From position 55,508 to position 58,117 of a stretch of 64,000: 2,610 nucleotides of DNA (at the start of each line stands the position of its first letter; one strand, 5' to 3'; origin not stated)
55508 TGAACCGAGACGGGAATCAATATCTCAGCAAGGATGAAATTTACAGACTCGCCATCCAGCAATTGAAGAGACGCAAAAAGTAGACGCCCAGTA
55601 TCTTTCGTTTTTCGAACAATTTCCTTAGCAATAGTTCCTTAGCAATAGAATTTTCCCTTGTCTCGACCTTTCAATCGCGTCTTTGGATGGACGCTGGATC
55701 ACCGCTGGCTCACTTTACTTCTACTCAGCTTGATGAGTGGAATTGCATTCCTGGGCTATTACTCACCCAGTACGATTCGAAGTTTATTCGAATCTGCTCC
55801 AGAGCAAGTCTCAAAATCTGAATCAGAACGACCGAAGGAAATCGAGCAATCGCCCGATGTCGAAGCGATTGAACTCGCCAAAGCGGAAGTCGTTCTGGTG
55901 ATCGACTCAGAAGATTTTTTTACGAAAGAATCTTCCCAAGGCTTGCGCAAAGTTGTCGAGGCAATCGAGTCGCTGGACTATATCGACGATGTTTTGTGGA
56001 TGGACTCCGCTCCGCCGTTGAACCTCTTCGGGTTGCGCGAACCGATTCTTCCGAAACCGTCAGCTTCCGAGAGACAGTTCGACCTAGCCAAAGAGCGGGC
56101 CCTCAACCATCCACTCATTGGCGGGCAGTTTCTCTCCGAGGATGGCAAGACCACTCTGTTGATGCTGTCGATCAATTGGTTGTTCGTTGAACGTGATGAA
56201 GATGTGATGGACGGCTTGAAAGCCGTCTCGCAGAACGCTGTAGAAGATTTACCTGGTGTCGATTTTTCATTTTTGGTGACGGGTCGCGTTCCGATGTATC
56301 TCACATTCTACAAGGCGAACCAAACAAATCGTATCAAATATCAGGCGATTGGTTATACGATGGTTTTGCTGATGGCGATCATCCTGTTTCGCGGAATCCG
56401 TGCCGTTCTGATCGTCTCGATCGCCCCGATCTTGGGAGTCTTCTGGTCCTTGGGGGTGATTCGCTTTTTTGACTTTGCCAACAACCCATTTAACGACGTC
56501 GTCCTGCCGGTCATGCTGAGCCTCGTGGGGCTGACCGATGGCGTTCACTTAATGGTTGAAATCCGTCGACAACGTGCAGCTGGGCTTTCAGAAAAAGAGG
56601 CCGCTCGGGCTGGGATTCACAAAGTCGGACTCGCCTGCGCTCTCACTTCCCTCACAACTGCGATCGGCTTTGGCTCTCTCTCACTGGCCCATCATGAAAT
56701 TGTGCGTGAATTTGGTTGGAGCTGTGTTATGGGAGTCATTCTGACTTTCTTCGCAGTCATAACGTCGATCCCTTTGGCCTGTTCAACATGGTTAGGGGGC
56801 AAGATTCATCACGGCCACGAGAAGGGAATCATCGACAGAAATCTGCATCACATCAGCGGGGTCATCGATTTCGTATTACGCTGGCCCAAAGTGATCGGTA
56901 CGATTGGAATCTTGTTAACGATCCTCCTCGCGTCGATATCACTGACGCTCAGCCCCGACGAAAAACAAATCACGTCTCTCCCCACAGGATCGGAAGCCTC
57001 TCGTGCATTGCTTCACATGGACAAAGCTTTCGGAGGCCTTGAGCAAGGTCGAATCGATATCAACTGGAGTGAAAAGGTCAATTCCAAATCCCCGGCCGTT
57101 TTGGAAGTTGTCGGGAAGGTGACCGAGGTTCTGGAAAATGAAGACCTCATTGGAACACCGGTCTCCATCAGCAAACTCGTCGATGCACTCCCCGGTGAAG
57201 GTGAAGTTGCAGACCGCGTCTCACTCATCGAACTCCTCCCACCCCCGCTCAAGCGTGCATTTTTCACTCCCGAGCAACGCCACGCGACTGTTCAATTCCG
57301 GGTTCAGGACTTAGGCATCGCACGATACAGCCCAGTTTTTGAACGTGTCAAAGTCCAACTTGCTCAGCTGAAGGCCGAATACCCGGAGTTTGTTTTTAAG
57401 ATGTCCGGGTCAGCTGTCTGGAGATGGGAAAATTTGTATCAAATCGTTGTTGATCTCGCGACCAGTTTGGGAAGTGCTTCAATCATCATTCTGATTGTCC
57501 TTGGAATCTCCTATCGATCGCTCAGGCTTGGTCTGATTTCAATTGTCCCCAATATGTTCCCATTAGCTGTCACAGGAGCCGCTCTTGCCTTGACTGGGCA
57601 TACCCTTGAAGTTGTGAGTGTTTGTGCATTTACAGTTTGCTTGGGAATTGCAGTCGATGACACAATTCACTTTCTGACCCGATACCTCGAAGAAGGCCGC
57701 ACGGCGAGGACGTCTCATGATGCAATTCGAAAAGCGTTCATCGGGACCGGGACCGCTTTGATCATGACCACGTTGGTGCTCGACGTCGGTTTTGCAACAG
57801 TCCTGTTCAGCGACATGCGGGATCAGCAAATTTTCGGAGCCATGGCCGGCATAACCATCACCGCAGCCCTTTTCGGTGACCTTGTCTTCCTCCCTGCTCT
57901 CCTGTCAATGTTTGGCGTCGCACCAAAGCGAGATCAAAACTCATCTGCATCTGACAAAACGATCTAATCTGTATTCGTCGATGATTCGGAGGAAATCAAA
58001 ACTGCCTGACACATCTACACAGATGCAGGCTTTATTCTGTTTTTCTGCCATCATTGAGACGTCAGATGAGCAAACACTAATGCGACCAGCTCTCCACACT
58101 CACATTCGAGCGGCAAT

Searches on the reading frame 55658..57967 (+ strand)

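Call 83: search_protein_families(library=pfam, proteins=[window:55658-57967:+], max_evalue=0.00001)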
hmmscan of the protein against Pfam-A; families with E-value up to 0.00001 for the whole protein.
window:55658-57967:+ (769 aa): 4 families
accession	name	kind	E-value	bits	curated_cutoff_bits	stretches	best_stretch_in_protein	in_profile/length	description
PF03176.21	MMPL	-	4.9e-33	114.9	20.5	2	143-382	70-305/333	MMPL family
PF00873.25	ACR_tran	-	1.8e-13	49.6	28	2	543-750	278-487/1021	AcrB/AcrD/AcrF family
PF12349.14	Sterol-sensing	-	1.1e-09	38.8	22.3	1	255-369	14-127/153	Sterol-sensing domain of SREBP cleavage-activation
PF02460.24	Patched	-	3e-07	30.8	23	0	251-369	32-148/156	Patched SSD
